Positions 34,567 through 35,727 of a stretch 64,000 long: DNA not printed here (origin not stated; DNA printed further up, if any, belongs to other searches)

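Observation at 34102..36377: Orphan phage-type receptor-binding and polysaccharide-lyase cassette, bracketed by palindromic elements and abutting an exopolysaccharide locus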

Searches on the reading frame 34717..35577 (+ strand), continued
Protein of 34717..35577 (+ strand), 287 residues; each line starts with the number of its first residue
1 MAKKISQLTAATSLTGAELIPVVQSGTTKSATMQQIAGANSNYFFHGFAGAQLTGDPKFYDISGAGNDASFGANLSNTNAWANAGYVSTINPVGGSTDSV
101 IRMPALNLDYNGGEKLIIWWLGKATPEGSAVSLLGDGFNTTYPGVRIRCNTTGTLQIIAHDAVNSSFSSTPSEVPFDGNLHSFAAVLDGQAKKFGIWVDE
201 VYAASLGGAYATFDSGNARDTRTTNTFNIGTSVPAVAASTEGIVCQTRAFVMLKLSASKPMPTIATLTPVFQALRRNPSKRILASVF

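Call 38: find_encoding_contigs(protein=P0077, flank=10000, max_places=1)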
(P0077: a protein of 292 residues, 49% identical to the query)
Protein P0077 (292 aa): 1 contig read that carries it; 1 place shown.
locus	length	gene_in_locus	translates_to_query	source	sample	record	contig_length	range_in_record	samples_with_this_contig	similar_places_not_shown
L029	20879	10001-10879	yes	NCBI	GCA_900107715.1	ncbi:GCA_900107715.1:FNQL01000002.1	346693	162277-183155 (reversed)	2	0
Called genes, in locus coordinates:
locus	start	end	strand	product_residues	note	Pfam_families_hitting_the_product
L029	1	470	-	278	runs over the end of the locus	-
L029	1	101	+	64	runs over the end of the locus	-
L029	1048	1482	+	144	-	-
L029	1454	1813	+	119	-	-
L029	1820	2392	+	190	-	PF20901:Sf6_terminase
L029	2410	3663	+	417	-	PF04466:Terminase_3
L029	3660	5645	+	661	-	PF16510:P22_portal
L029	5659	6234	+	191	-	-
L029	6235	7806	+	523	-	-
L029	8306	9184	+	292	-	-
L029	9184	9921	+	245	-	PF14099:Polysacc_lyase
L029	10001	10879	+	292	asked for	-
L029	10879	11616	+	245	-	PF14099:Polysacc_lyase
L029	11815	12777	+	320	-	-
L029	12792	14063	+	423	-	PF13252:Phage_capsid_3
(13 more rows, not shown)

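Call 42: search_dna_similar(query=window:34717-35577:+, collection=phages, mode=protein, max_evalue=0.001, max_rows=30)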
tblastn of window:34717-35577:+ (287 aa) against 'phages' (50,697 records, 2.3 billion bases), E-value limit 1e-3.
No match.

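Call 45: find_related_loci(query=A1, collection=genome_contigs, flank=10000)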
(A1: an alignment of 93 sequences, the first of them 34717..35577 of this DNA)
Query A1 (287 aa) in genome_contigs; peptide patterns used: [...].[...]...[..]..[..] (x = any residue, [..] = any of these).
37 stretches matched a pattern; 10 encode a relative of the query (tblastn E <= 1e-3); 10 distinct loci.
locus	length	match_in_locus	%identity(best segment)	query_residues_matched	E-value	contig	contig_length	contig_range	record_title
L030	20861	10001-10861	86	1-287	8e-170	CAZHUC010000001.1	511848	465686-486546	MAG TPA_asm: uncultured Rickettsiales bacterium isolate SRP329715_co2_387 genome assembly, contig: NODE_11_length_511848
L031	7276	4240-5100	85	1-287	5e-170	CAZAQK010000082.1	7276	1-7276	MAG TPA_asm: uncultured Rickettsiales bacterium isolate SRP199154_co2_87 genome assembly, contig: NODE_7757_length_7276_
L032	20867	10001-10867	44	1-283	2e-76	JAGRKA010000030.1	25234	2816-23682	MAG: Alphaproteobacteria bacterium isolate HKST-UBA27 NODE_30_length_25234_cov_5.010454, whole genome shotgun sequence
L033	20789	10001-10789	48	22-287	5e-69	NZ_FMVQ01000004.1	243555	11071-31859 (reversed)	Nitrosospira sp. Nl5, whole genome shotgun sequence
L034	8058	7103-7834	48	43-287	2e-68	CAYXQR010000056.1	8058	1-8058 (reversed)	MAG TPA_asm: uncultured Nitrosospira sp. isolate binchicken_co31_354 genome assembly, contig: k141_4891028, whole genome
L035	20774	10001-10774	50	29-287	4e-68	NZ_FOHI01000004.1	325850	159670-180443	Nitrosospira multiformis strain Nl7, whole genome shotgun sequence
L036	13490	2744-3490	46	36-287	7e-67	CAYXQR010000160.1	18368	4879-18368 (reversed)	MAG TPA_asm: uncultured Nitrosospira sp. isolate binchicken_co31_354 genome assembly, contig: k141_555198, whole genome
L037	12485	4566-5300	48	43-287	1e-66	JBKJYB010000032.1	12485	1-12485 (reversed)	MAG: Nitrosospira sp. isolate swi_bin.196 k127_14727561, whole genome shotgun sequence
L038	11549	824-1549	44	43-287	7e-62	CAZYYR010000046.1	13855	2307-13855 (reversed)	MAG TPA_asm: uncultured Nitrosospira sp. isolate SRP344714_co1_158 genome assembly, contig: NODE_8069_length_13855_cov_6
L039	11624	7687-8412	50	43-287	3e-73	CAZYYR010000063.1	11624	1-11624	MAG TPA_asm: uncultured Nitrosospira sp. isolate SRP344714_co1_158 genome assembly, contig: NODE_10093_length_11624_cov_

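Call 63: search_protein_families(library=padloc, proteins=[window:34717-35577:+], max_evalue=0.1)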
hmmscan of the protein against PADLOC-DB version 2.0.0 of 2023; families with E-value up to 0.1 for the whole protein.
window:34717-35577:+ (287 aa): 0 families

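Call 64: search_protein_families(library=ncbifam, proteins=[window:34717-35577:+], max_evalue=0.001)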
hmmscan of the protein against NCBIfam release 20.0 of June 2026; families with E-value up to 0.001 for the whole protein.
window:34717-35577:+ (287 aa): 0 families

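Call 72: search_protein_families(library=pfam, proteins=[L004:11626-12240:+, L028:7836-9653:+, L028:11517-12383:+, L028:2781-7790:+, L002:11642-12019:-, L001:11110-13395:+], max_evalue=0.01)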
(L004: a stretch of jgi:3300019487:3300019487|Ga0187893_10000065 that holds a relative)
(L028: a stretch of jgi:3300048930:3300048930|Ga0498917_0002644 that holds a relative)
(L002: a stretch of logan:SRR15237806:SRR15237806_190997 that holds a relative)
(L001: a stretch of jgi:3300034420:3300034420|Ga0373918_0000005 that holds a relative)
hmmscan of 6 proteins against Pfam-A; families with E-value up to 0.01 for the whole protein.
L004:11626-12240:+ (205 aa): 0 families

L028:7836-9653:+ (606 aa): 1 family
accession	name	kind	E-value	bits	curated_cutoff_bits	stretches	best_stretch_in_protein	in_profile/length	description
PF11259.13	DUF3060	-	0.0024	18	23.1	1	405-449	1-46/58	Protein of unknown function (DUF3060)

L028:11517-12383:+ (289 aa): 1 family
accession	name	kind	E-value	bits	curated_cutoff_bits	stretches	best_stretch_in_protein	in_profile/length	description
PF01391.23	Collagen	-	6.2e-05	23.1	27.2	1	37-89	4-55/60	Collagen triple helix repeat (20 copies)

L028:2781-7790:+ (1670 aa): 0 families

L002:11642-12019:- (125 aa): 0 families

L001:11110-13395:+ (762 aa): 1 family
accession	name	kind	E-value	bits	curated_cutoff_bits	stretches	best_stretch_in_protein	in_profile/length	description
PF14099.13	Polysacc_lyase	-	2e-09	38.1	29.9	1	47-210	36-209/210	Polysaccharide lyase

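Call 86: find_encoding_contigs(protein=P0006, flank=10000, max_places=3)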
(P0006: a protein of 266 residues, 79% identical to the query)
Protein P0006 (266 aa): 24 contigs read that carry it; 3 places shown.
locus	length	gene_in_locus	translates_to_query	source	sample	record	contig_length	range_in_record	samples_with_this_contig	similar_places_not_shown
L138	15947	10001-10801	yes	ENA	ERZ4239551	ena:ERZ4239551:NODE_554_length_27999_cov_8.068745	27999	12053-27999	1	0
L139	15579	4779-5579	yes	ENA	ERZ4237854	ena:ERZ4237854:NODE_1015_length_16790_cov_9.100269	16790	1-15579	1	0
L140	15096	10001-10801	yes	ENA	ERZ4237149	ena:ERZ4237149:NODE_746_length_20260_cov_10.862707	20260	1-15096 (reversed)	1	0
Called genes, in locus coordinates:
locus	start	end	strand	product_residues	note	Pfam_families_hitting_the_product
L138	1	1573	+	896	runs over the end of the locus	PF00754:F5_F8_type_C (weak), PF22633:F5_F8_type_C_2 (weak)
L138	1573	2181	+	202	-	-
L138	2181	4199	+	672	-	-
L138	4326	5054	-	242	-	-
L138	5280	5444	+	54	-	-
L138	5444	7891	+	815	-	-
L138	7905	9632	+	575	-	-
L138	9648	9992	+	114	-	-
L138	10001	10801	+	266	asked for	-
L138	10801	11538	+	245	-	PF14099:Polysacc_lyase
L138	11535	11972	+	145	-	-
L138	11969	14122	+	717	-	-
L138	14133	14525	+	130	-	-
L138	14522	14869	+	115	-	-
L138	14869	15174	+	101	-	-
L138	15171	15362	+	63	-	-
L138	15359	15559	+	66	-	-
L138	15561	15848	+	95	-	PF09682:Phage_holin_6_1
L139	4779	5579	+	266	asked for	-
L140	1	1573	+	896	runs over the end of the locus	PF00754:F5_F8_type_C (weak), PF22633:F5_F8_type_C_2 (weak)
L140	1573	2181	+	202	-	-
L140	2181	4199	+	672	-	-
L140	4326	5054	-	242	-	-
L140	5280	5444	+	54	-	-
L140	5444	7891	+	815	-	-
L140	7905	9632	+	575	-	-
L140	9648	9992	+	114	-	-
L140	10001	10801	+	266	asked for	-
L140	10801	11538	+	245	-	PF14099:Polysacc_lyase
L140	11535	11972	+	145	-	-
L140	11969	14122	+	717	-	-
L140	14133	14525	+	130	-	-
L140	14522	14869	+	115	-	-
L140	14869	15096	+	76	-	?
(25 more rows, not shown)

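Call 90: search_protein_representatives(alignment_id=A1)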
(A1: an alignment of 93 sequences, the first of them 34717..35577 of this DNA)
Query: 93 sequences, 289 profile positions. Proteins with E-value up to 0.001 (for the whole library): 402; up to 1e-10: 187; up to 1e-30: 97. The best 150 are listed.
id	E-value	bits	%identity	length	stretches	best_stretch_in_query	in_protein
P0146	6.1e-118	409.5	-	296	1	25-289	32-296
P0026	1.3e-115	401.9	-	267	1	32-289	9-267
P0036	1.8e-111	388.3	-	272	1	37-289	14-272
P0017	2.1e-108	378.2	-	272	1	32-289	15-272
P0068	2.6e-108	377.9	-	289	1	12-289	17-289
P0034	8.4e-108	376.3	-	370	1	12-289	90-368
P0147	9.0e-108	376.2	-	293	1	30-289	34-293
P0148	1.6e-106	372.0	-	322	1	20-289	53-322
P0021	2.4e-104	364.9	-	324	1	34-289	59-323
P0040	1.1e-103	362.7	-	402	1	30-289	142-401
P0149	3.6e-103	361.0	-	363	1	19-287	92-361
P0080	4.2e-103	360.8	-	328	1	19-288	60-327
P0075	1.7e-101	355.6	-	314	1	30-288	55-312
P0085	9.6e-101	353.1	-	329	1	19-289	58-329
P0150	2.9e-99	348.2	-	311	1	32-289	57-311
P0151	2.3e-97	342.0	-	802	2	21-286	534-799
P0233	3.1e-24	102.0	-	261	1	36-276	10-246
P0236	3.2e-23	98.7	-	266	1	50-285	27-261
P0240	3.7e-20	88.6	-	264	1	53-280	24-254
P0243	4.1e-19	85.2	-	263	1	54-286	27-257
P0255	1.9e-16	76.4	-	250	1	55-285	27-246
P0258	3.8e-16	75.5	-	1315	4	60-220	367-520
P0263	8.8e-16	74.2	-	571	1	48-287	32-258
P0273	1.6e-14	70.1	-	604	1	30-287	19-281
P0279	8.7e-14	67.7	-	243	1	56-257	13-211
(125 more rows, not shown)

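Call 93: search_protein_families(library=pfam, proteins=[P0233, P0236, P0240, P0243, P0255, P0258, P0263, P0273, P0151, P0279], max_evalue=0.01)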
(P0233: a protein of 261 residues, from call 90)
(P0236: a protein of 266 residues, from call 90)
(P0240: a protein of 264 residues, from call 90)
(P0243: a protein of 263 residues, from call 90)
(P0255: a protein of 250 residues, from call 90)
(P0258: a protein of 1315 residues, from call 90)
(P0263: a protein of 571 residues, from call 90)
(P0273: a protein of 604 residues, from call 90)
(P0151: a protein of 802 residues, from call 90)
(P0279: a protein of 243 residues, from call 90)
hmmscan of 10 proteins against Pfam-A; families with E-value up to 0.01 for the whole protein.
P0233 (261 aa): 1 family
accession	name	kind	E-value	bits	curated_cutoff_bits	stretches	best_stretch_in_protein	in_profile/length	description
PF13385.13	Laminin_G_3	-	0.00015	22.4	27.6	1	116-216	44-132/151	Concanavalin A-like lectin/glucanases superfamily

P0236 (266 aa): 0 families

P0240 (264 aa): 1 family
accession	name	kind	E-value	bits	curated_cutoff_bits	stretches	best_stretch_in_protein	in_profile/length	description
PF02210.31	Laminin_G_2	-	0.0011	19.9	22.9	1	132-218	27-106/126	Laminin G domain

P0243 (263 aa): 0 families

P0255 (250 aa): 1 family
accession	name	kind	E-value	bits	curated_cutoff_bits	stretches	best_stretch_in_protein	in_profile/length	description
PF13385.13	Laminin_G_3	-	0.0064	17.1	27.6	1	100-177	29-104/151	Concanavalin A-like lectin/glucanases superfamily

P0258 (1315 aa): 14 families
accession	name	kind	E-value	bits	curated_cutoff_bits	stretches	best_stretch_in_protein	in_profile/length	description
PF13385.13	Laminin_G_3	-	3.7e-97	323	27.6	4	714-868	4-146/151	Concanavalin A-like lectin/glucanases superfamily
PF05345.18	He_PIG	-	8.5e-33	113.1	24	4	577-659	1-96/96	Putative Ig domain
PF07953.20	Toxin_R_bind_N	-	1.3e-25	90.7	23.8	4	705-825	27-152/191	Clostridium neurotoxin, N-terminal receptor binding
PF02210.31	Laminin_G_2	-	6.1e-23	82.1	22.9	4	449-545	20-120/126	Laminin G domain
PF02973.23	Sialidase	-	1.5e-15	57.7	26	2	456-560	69-183/189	Sialidase, N-terminal domain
PF24908.1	Ig_SIBA-E_2nd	-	1.7e-14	54.4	27.8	1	608-658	39-88/117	Integrin beta-like protein A-E, second Ig-like domain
PF00054.30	Laminin_G_1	-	3.7e-09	37.3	24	0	776-830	34-87/131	Laminin G domain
PF16158.11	N_BRCA1_IG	-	2.3e-07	31.8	28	0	631-684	48-100/108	Ig-like domain from next to BRCA1 gene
PF07107.17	WI12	-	9.7e-07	29.4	27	0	156-199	25-68/104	Wound-induced protein WI12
PF00801.26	PKD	-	5.2e-06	26.8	23.5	0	618-654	48-77/80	PKD domain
PF08666.17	SAF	-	3.7e-05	24.6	21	0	95-134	10-51/63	SAF domain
PF07495.19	Y_Y_Y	-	4.4e-05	23.7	26.6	0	1247-1284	25-64/65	Y_Y_Y domain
PF22719.1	SNaCT12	-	0.0047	17.2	27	0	134-188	40-95/174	Short NACHT-associated C-Terminal domain, family 12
PF05179.20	CDC73_C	-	0.0083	16.2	32.8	0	155-178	63-86/158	RNA pol II accessory factor, Cdc73 family, C-terminal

P0263 (571 aa): 0 families

P0273 (604 aa): 0 families

P0151 (802 aa): 0 families

P0279 (243 aa): 0 families
